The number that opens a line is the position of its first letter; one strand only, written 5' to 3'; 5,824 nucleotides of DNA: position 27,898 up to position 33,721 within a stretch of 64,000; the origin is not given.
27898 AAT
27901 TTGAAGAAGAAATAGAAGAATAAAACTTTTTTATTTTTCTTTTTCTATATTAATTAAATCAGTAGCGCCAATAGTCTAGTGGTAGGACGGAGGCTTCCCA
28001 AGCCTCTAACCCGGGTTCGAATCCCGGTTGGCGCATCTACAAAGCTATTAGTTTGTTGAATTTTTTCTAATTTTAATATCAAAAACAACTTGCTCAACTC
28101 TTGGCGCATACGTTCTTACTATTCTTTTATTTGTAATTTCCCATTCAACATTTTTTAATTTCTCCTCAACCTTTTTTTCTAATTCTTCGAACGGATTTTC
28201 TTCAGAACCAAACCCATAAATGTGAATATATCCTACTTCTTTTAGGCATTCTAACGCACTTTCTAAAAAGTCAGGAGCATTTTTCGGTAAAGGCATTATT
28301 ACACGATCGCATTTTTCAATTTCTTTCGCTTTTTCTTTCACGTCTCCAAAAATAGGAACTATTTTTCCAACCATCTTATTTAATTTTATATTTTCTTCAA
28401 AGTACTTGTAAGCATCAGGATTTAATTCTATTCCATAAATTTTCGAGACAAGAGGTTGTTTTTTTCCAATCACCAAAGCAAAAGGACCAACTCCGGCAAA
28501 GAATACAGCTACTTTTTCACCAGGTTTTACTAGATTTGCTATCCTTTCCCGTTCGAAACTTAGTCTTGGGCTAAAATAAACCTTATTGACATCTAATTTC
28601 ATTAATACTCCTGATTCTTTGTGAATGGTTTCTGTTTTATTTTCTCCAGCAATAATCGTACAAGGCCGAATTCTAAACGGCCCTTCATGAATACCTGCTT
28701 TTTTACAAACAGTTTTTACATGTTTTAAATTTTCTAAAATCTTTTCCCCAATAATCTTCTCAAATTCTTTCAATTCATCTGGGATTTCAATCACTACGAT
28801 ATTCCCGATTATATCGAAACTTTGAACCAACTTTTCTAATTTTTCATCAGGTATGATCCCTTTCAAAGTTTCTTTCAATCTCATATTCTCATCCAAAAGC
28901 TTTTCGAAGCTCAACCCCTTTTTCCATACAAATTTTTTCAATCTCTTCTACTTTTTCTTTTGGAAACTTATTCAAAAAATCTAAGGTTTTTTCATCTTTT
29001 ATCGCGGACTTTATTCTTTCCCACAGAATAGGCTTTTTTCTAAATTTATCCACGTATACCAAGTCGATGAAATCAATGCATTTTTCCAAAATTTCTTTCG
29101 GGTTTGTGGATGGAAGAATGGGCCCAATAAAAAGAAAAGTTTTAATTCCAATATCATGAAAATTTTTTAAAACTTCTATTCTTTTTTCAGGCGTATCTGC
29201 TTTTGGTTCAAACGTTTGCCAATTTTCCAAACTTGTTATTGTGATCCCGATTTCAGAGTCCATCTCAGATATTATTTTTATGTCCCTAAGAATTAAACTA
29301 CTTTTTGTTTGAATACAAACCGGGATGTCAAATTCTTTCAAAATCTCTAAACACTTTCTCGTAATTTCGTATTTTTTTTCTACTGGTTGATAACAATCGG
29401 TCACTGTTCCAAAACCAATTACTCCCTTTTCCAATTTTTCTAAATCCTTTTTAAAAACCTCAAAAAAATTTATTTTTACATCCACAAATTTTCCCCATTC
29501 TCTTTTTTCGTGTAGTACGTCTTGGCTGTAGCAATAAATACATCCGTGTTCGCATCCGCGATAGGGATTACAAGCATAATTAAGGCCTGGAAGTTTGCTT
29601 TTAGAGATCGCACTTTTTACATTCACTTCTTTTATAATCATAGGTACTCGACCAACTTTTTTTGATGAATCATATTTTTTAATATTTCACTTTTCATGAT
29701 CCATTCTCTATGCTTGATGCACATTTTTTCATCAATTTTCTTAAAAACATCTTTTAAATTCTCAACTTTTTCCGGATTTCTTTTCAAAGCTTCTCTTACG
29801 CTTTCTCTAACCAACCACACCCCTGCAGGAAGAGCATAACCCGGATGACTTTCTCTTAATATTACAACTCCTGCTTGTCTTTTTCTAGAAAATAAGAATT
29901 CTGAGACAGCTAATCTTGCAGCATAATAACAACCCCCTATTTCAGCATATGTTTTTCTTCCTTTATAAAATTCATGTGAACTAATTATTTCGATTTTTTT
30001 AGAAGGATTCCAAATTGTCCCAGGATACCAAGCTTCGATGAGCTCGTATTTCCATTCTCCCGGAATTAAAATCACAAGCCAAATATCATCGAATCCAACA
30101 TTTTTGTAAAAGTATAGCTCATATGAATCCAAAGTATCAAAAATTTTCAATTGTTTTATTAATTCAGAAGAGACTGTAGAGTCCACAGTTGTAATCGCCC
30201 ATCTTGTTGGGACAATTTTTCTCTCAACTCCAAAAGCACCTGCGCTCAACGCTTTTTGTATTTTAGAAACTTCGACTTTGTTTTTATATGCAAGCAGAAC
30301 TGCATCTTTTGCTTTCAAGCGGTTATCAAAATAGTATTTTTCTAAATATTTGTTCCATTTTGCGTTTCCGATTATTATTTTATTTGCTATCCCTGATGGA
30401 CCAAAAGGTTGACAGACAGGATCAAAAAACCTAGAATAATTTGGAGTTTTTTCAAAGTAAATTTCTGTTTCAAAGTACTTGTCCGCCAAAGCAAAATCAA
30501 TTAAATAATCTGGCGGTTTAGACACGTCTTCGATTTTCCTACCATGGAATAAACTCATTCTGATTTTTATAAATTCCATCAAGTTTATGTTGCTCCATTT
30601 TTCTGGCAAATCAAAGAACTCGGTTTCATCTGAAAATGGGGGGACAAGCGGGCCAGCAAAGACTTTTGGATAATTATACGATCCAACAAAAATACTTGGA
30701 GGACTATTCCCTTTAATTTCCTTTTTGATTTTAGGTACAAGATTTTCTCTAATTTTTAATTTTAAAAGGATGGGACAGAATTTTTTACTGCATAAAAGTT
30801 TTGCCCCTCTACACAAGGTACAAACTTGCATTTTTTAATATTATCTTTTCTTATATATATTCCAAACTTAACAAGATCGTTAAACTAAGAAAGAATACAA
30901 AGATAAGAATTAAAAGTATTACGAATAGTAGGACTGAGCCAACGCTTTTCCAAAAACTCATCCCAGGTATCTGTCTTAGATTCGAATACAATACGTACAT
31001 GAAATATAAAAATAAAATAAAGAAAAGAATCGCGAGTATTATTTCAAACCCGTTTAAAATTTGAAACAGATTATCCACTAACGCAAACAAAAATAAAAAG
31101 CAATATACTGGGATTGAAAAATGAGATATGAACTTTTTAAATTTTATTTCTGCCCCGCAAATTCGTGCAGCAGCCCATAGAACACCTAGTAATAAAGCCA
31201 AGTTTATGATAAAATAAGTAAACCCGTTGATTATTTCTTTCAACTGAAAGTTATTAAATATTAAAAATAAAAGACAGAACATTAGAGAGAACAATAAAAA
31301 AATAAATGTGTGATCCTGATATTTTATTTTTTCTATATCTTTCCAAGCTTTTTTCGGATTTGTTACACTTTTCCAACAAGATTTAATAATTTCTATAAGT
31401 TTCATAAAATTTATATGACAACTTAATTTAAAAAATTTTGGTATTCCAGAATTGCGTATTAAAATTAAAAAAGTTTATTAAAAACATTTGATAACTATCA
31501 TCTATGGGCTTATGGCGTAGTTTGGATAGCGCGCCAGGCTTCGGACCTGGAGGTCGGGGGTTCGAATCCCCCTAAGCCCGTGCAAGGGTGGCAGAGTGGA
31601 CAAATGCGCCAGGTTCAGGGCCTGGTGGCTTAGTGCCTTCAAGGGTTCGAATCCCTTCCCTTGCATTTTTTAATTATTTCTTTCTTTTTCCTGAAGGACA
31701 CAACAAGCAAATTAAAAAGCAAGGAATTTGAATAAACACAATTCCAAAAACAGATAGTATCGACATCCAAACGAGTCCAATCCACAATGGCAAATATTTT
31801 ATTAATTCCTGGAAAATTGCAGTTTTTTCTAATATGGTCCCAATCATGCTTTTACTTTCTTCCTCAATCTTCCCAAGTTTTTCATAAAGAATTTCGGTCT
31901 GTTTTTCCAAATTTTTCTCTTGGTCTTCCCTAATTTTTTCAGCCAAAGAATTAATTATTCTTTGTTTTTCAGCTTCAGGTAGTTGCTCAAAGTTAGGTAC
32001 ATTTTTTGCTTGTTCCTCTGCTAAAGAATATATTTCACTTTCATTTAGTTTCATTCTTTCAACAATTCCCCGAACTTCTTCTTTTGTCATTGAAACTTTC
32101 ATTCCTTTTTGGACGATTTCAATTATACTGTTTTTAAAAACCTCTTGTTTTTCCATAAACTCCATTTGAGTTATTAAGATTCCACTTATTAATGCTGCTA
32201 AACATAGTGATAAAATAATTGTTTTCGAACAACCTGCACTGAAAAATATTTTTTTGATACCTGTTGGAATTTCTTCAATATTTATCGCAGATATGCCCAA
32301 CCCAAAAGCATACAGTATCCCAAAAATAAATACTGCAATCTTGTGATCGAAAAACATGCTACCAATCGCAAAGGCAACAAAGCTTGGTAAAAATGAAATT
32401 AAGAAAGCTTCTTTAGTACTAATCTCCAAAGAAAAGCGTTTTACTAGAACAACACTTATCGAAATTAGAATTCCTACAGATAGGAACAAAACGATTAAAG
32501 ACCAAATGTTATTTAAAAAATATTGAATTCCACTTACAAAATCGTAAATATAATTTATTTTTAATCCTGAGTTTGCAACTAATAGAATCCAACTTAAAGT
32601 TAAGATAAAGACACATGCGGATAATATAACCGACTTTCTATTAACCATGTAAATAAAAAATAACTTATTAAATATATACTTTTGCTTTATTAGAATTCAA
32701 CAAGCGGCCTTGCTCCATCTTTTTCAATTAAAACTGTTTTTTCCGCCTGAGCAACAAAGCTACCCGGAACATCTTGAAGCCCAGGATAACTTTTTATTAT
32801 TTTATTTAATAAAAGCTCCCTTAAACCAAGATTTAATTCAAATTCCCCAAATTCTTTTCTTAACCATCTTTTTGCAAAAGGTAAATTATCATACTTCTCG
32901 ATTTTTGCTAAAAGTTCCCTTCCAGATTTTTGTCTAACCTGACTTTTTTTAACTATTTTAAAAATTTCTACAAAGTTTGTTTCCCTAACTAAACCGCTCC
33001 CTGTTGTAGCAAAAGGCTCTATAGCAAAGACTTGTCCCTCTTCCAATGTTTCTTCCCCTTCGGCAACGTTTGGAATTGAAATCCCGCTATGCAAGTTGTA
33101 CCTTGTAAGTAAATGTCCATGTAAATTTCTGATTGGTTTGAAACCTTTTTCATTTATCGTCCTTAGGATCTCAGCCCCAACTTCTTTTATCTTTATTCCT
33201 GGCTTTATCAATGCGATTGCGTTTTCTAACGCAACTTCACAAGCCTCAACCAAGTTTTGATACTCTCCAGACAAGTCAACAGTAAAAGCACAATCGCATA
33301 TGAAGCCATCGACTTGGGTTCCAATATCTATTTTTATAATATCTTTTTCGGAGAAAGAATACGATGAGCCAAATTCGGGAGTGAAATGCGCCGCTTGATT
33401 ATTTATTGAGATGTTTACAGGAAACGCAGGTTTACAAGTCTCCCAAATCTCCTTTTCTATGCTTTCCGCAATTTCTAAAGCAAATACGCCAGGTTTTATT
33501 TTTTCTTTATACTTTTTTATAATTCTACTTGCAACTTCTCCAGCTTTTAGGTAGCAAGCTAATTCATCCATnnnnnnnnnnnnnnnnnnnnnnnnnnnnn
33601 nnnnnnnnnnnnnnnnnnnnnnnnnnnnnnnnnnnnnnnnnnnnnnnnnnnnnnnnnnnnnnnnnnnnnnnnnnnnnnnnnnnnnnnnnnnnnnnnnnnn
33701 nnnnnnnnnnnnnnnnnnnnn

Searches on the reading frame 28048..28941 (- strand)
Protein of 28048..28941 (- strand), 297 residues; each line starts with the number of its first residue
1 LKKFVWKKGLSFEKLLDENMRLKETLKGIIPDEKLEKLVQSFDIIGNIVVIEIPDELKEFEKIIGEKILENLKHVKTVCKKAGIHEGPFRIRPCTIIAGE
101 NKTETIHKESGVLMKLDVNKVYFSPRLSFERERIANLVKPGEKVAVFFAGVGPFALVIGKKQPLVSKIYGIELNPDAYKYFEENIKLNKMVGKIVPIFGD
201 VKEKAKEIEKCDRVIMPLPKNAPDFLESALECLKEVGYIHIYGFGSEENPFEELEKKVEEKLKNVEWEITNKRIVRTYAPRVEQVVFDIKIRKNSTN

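Call 17: search_protein_families(library=pfam, proteins=[window:28048-28941:-], max_evalue=0.001)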
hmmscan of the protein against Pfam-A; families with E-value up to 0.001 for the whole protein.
window:28048-28941:- (297 aa): 2 families
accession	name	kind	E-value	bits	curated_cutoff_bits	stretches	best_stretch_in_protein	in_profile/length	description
PF02475.24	TRM5-TYW2_MTfase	-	5.6e-49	166.7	28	1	105-267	1-161/164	TRM5/TYW2 methyltransferase domain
PF25133.1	TYW2_N_2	-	3.4e-21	75.6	27.7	1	22-101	1-78/79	TYW2 N-terminal domain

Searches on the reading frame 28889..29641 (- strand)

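Call 17: search_protein_families(library=pfam, proteins=[window:28889-29641:-], max_evalue=0.001)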
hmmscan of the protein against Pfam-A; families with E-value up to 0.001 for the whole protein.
window:28889-29641:- (250 aa): 1 family
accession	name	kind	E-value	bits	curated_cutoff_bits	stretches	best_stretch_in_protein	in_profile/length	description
PF04055.27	Radical_SAM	-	1.3e-12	48.6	29.5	1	25-185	2-160/166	Radical SAM superfamily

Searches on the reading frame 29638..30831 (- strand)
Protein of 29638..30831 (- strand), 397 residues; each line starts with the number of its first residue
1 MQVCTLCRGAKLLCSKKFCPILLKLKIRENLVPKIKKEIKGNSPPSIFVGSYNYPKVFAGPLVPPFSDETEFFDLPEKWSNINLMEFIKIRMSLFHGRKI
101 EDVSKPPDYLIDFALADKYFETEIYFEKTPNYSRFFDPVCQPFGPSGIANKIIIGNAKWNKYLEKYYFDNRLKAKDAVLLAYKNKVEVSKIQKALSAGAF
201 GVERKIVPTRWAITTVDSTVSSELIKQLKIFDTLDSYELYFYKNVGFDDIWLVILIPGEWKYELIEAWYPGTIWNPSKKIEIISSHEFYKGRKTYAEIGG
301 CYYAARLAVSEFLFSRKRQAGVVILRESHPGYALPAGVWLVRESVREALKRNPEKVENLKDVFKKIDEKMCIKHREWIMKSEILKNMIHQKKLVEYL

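Call 17: search_protein_families(library=pfam, proteins=[window:29638-30831:-], max_evalue=0.001)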
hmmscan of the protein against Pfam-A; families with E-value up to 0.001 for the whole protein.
window:29638-30831:- (397 aa): 2 families
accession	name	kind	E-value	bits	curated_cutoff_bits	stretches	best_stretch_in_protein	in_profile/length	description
PF04894.17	Nre_N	-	1.1e-79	268.5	25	1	13-275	1-270/270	Archaeal Nre, N-terminal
PF04895.17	Nre_C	-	1.2e-37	128.6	27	1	287-396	1-110/110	Archaeal Nre, C-terminal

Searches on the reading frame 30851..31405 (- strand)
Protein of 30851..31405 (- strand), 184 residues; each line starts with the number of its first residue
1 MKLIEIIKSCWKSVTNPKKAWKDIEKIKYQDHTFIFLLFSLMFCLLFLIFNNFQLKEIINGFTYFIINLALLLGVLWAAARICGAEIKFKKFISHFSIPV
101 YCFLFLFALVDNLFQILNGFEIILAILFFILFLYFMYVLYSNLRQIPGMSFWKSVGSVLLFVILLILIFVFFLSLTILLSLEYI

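Call 17: search_protein_families(library=pfam, proteins=[window:30851-31405:-], max_evalue=0.001)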
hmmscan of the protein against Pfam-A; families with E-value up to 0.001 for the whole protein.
window:30851-31405:- (184 aa): 1 family
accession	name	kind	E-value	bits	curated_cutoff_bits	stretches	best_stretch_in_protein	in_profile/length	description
PF04893.22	Yip1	-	5.6e-08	33.3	28.6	1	11-170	1-171/173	Yip1 domain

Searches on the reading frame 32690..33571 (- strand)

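Call 17: search_protein_families(library=pfam, proteins=[window:32690-33571:-], max_evalue=0.001)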
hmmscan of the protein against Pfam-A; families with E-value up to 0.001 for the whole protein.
window:32690-33571:- (293 aa): 1 family
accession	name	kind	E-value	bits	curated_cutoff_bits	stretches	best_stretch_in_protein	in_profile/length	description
PF00557.29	Peptidase_M24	-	9.8e-34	117.4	23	1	6-194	2-197/208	Metallopeptidase family M24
